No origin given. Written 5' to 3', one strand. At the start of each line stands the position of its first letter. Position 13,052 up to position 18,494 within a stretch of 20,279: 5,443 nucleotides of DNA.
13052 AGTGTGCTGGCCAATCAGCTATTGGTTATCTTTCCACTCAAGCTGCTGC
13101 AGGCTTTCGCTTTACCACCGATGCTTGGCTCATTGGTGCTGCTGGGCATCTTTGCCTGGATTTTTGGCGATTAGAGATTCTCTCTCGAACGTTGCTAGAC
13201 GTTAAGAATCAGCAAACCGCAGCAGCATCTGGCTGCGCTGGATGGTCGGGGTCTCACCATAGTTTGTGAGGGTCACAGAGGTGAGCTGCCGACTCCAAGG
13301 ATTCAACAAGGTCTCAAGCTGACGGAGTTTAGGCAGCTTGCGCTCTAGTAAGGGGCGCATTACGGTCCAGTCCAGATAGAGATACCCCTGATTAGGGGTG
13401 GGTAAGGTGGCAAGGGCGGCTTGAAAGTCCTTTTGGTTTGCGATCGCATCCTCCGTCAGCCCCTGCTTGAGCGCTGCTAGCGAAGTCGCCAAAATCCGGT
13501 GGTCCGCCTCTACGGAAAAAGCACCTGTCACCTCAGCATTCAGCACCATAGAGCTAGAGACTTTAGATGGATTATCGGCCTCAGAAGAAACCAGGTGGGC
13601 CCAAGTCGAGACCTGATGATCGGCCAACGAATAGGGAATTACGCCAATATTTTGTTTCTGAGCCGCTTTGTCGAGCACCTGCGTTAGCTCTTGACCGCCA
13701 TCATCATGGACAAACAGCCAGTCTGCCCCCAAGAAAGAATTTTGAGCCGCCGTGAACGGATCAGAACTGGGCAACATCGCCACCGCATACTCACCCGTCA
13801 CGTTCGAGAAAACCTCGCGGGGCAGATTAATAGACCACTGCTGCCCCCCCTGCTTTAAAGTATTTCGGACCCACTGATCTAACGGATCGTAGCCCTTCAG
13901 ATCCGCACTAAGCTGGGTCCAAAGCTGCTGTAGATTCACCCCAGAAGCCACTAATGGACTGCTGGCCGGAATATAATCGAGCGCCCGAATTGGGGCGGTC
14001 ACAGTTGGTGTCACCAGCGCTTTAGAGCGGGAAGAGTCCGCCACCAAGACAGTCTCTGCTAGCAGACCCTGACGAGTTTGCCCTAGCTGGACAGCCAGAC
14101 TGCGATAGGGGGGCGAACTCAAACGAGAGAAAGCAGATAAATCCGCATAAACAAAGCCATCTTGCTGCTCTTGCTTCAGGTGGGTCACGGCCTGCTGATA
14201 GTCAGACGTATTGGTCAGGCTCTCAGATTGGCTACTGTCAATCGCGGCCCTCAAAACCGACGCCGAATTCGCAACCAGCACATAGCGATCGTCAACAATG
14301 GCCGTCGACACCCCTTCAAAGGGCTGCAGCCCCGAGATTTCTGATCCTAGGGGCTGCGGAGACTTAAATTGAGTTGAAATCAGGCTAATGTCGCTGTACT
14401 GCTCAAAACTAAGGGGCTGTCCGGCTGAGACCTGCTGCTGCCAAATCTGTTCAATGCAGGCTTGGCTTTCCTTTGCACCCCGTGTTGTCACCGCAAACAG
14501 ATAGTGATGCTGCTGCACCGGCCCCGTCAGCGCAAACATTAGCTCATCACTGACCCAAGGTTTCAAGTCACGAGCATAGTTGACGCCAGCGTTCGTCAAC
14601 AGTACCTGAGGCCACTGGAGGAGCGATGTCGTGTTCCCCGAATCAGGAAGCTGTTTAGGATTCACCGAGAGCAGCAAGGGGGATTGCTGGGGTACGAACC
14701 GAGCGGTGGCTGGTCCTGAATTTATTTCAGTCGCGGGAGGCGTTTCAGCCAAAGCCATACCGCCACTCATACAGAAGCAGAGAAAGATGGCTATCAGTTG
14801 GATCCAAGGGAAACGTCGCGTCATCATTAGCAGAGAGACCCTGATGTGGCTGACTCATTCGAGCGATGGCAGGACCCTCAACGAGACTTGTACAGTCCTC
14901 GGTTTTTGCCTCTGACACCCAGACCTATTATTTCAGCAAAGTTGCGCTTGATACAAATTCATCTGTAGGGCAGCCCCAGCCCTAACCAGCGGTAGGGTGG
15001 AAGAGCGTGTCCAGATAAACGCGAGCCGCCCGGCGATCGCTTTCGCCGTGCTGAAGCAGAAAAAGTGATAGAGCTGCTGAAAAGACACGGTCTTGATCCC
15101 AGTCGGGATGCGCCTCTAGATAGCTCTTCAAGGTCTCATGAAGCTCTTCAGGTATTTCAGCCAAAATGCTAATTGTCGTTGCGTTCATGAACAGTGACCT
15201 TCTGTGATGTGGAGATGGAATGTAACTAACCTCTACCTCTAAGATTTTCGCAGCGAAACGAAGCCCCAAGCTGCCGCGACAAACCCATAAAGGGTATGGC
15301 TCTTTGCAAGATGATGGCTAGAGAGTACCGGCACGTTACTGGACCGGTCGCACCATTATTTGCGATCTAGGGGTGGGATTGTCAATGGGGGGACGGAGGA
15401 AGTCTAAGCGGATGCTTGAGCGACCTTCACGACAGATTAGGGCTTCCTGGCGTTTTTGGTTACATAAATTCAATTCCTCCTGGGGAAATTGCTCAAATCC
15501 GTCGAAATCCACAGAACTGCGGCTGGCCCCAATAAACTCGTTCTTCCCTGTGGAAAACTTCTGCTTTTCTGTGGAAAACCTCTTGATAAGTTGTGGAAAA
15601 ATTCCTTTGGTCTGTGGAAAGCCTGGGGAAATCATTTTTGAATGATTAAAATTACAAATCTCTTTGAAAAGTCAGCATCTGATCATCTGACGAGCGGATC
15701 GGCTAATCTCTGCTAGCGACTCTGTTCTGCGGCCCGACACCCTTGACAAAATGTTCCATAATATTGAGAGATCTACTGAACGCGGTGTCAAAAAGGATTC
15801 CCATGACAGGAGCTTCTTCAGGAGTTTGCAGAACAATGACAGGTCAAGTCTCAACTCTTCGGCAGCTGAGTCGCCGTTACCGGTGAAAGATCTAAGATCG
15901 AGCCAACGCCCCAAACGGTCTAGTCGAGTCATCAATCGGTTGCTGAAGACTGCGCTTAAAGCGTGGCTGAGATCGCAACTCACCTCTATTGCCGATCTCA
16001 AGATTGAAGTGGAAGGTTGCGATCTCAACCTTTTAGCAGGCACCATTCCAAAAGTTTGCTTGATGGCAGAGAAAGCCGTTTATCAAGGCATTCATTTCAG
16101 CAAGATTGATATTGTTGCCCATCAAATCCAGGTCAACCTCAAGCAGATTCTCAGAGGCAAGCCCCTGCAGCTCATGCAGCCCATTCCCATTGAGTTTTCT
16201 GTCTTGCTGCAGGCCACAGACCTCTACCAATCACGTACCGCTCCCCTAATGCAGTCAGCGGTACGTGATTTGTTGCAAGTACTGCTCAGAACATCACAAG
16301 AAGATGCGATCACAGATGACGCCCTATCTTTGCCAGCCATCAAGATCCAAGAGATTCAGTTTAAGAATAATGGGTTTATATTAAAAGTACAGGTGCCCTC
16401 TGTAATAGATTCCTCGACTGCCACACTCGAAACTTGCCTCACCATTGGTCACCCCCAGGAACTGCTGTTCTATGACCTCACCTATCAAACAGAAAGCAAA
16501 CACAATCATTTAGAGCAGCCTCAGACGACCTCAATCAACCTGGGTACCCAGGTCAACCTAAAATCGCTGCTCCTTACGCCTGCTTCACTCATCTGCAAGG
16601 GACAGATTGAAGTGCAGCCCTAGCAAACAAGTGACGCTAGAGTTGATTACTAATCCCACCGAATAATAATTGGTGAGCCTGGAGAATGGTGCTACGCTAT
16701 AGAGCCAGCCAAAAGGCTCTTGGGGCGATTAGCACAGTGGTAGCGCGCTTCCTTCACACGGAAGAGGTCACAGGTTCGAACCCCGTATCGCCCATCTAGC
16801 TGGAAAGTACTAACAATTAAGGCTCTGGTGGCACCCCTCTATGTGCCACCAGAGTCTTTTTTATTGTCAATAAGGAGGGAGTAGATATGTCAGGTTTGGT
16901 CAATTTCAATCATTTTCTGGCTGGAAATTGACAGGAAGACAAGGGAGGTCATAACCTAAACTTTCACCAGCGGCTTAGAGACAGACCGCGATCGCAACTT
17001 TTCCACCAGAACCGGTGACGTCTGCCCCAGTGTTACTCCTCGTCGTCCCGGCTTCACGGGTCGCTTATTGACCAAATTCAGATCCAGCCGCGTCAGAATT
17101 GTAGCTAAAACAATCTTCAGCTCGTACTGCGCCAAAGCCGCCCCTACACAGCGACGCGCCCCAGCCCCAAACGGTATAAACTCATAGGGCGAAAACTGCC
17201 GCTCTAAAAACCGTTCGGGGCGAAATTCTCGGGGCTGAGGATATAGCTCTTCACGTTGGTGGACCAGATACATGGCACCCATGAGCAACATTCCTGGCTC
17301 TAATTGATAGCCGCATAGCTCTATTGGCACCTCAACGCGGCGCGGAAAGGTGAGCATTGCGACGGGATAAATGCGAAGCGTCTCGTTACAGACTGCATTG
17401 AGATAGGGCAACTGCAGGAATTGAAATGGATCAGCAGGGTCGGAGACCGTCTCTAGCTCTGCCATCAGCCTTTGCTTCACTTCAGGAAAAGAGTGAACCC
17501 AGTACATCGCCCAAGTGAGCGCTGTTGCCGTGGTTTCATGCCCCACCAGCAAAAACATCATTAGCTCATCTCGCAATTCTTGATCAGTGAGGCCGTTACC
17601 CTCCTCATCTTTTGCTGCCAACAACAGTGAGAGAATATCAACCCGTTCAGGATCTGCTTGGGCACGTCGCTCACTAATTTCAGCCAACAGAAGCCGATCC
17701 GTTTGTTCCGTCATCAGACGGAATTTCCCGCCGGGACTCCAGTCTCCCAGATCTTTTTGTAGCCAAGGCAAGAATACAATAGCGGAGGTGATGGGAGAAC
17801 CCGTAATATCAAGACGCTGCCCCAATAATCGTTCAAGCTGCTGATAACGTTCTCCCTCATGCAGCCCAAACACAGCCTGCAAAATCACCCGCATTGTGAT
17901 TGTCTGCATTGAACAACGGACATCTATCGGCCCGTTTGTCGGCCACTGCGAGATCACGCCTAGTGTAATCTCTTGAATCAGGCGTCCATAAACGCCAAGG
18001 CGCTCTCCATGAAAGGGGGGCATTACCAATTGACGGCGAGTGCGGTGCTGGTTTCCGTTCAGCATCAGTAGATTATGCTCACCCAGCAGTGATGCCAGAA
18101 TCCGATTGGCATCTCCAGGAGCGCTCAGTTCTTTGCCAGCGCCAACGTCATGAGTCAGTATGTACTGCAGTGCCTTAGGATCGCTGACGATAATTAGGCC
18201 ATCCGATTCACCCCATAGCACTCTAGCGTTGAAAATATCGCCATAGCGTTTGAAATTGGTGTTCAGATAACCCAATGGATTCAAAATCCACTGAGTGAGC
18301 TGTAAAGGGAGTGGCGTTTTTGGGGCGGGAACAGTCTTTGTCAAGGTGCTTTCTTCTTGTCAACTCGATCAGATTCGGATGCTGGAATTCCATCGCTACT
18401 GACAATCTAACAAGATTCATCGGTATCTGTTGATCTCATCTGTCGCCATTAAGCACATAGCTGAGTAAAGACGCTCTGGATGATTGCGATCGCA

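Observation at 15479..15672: Helically phased array of four cyanobacterial DnaA boxes next to an A+T-rich stretch, with no dnaA or dnaN nearby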

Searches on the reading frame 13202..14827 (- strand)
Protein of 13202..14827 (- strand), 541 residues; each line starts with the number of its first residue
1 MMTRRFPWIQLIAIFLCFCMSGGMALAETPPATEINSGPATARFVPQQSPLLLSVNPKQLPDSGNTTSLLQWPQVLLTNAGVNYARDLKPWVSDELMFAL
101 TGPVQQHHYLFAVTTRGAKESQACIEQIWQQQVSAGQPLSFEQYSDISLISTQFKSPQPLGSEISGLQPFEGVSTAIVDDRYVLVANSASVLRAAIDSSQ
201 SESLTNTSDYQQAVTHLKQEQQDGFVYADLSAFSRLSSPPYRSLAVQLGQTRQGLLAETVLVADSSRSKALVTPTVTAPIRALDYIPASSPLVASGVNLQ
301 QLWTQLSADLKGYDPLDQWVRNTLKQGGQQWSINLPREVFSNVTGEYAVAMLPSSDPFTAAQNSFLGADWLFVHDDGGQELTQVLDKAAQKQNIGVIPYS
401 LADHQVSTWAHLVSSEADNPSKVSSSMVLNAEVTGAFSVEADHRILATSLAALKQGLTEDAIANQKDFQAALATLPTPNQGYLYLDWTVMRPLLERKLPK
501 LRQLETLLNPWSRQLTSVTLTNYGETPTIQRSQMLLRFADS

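Call 9: search_protein_families(library=pfam, proteins=[window:13202-14827:-], max_evalue=0.01)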
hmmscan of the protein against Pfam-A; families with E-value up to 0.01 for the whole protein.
window:13202-14827:- (541 aa): 1 family
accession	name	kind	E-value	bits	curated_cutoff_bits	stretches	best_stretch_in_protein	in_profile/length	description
PF11832.13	DUF3352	-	1.5e-94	317.9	26.8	1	14-537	6-535/536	Protein of unknown function (DUF3352)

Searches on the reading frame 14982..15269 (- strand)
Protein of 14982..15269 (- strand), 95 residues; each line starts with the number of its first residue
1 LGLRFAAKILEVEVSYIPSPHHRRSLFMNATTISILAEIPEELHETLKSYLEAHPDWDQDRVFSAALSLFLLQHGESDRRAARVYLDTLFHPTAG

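Call 9: search_protein_families(library=pfam, proteins=[window:14982-15269:-], max_evalue=0.01)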
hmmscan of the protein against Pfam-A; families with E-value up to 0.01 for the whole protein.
window:14982-15269:- (95 aa): 1 family
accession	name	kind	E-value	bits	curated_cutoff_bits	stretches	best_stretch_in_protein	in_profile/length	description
PF10929.13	DUF2811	-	1.7e-29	102.3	26.6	1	34-90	1-57/57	Protein of unknown function (DUF2811)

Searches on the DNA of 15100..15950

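Call 24: search_rna_families(source=window, start=15100, end=15950, threshold=evalue, max_evalue=10)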
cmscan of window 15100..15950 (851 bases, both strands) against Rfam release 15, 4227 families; matches with E-value up to 10: 2.
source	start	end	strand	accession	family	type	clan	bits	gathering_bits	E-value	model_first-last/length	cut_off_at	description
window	15736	15838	-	RF02209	WT1-AS_7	Gene; lncRNA;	-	11.7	50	0.99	1-294/294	no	WT1 antisense RNA conserved region 7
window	15587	15665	+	RF02777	OppA_thermometer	Cis-reg; thermoregulator;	-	9.9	290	5.1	1-304/304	no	OppA 5' UTR thermometer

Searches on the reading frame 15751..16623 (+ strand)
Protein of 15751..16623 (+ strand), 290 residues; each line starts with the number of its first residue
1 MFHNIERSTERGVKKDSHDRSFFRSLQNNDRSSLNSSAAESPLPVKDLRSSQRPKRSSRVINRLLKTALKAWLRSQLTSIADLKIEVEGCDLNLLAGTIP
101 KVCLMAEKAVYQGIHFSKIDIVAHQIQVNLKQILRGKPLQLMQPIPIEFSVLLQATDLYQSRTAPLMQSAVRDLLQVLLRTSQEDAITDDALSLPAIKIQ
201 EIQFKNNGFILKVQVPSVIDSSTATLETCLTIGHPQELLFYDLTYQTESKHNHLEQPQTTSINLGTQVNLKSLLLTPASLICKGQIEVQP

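Call 9: search_protein_families(library=pfam, proteins=[window:15751-16623:+], max_evalue=0.01)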
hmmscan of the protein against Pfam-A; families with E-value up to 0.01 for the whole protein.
window:15751-16623:+ (290 aa): 1 family
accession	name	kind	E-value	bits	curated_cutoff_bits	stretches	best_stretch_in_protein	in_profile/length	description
PF11209.13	LmeA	-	1.2e-17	65.2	27.3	1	59-284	4-216/217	LmeA-like phospholipid-binding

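Call 11: find_encoding_contigs(protein=window:15751-16623:+, flank=10000, max_places=6)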
Protein window:15751-16623:+ (290 aa): no gene with exactly this product is on record in the collection.

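Call 16: find_homologous_proteins(query=window:15751-16623:+, max_evalue=0.00001)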
Query window:15751-16623:+ (290 aa): 7 proteins with E <= 0.00001 among 1112 candidates.
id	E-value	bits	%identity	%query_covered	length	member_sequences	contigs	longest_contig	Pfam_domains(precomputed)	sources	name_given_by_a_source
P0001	2.7e-151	521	100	85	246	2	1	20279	PF11209.14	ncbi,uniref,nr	ncbi:LmeA family phospholipid-binding protein [Acaryochloris thomasi]|uniref:LmeA family phospholipi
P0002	1.8e-100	354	70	85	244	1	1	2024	PF11209.14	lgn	-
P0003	6.6e-82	293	71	68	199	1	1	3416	PF11209.14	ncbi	ncbi:MAG: DUF2993 domain-containing protein, partial [Cyanobacteria bacterium P01_A01_bin.17]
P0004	4.5e-77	277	62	79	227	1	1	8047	PF11209.14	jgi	jgi:hypothetical protein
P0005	1.3e-76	276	62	76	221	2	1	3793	PF11209.14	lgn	-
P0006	2.4e-65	239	58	79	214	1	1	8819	PF11209.14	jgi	jgi:hypothetical protein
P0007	1.5e-36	145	36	90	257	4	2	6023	PF11209.14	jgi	jgi:hypothetical protein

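Call 17: find_encoding_contigs(protein=P0004, flank=10000, max_places=3)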
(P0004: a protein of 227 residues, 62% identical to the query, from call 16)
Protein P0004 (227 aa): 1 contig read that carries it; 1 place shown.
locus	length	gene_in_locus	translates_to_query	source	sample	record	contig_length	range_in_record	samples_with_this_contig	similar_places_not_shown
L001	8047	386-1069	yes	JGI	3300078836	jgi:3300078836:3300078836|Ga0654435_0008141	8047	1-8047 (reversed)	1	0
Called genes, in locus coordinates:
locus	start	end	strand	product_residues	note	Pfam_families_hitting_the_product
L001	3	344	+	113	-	?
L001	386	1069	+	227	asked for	PF11209:LmeA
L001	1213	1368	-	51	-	-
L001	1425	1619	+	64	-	-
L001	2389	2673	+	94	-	PF05685:Uma2 (weak)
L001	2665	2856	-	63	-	-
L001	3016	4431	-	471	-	PF03033:Glyco_transf_28, PF00201:UDPGT, PF06722:EryCIII-like_C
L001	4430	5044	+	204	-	PF00440:TetR_N, PF17918:TetR_C_15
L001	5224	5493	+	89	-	PF03683:UPF0175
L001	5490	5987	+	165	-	PF11848:DUF3368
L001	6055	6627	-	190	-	PF04229:GrpB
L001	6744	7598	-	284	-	PF05448:AXE1 (weak), PF02129:Peptidase_S15 (weak), PF01738:DLH, PF12146:Hydrolase_4 (weak), PF00326:Peptidase_S9 (weak)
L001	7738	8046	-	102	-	?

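Call 18: find_encoding_contigs(protein=P0006, flank=10000, max_places=3)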
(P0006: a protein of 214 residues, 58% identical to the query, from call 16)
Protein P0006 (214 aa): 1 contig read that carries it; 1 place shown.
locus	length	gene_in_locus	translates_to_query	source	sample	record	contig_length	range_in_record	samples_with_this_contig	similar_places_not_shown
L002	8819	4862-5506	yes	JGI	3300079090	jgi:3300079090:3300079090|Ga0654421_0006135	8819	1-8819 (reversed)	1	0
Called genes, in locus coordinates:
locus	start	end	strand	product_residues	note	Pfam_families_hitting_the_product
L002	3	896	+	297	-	?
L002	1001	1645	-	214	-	PF08241:Methyltransf_11, PF08242:Methyltransf_12 (faint), PF13649:Methyltransf_25 (faint)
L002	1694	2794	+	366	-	PF00155:Aminotran_1_2, PF01041:DegT_DnrJ_EryC1 (faint)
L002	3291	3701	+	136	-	-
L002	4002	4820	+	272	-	PF00106:adh_short, PF01370:Epimerase (faint), PF08643:DUF1776 (weak), PF08659:KR, PF13460:NAD_binding_10 (weak), PF13561:adh_short_C2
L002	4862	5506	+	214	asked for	PF11209:LmeA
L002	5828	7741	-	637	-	PF00456:Transketolase_N, PF02780:Transketolase_C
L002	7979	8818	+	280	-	?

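Call 19: find_encoding_contigs(protein=P0003, flank=10000, max_places=3)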
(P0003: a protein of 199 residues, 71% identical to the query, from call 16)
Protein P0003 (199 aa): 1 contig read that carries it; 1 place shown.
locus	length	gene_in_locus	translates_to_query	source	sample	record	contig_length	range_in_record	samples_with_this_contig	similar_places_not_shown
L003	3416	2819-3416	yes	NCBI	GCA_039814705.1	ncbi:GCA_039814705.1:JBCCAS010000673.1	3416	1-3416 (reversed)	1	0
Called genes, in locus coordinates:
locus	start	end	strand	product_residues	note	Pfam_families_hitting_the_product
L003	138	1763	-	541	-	PF11832:DUF3352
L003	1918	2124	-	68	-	PF10929:DUF2811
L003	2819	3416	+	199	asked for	PF11209:LmeA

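Call 20: find_encoding_contigs(protein=P0002, flank=10000, max_places=3)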
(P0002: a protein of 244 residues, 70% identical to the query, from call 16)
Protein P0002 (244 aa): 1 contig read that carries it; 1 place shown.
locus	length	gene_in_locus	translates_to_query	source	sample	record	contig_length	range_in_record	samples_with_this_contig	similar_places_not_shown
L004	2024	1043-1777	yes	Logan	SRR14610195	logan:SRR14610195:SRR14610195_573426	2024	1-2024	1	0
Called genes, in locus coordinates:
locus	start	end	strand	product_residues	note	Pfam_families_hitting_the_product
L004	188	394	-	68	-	PF10929:DUF2811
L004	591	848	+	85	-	-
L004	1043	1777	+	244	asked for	PF11209:LmeA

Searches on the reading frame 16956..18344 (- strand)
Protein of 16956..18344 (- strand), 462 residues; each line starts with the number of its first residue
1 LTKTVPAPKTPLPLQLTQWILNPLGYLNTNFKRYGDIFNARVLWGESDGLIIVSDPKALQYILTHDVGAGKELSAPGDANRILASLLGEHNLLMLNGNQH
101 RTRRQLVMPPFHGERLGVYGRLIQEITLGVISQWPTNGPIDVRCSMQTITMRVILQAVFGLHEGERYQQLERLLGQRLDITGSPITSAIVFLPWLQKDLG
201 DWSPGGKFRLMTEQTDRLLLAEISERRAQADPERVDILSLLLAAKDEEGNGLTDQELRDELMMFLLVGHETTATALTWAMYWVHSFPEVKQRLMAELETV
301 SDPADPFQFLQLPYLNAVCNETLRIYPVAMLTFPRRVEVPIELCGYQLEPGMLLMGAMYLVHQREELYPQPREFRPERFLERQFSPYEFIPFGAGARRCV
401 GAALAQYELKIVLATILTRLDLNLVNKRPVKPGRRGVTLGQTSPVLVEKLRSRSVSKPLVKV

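Call 9: search_protein_families(library=pfam, proteins=[window:16956-18344:-], max_evalue=0.01)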
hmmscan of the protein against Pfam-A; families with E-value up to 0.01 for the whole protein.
window:16956-18344:- (462 aa): 1 family
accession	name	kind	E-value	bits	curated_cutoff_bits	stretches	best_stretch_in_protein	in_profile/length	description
PF00067.27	p450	-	3.5e-70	237.5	22.8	1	22-433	21-445/462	Cytochrome P450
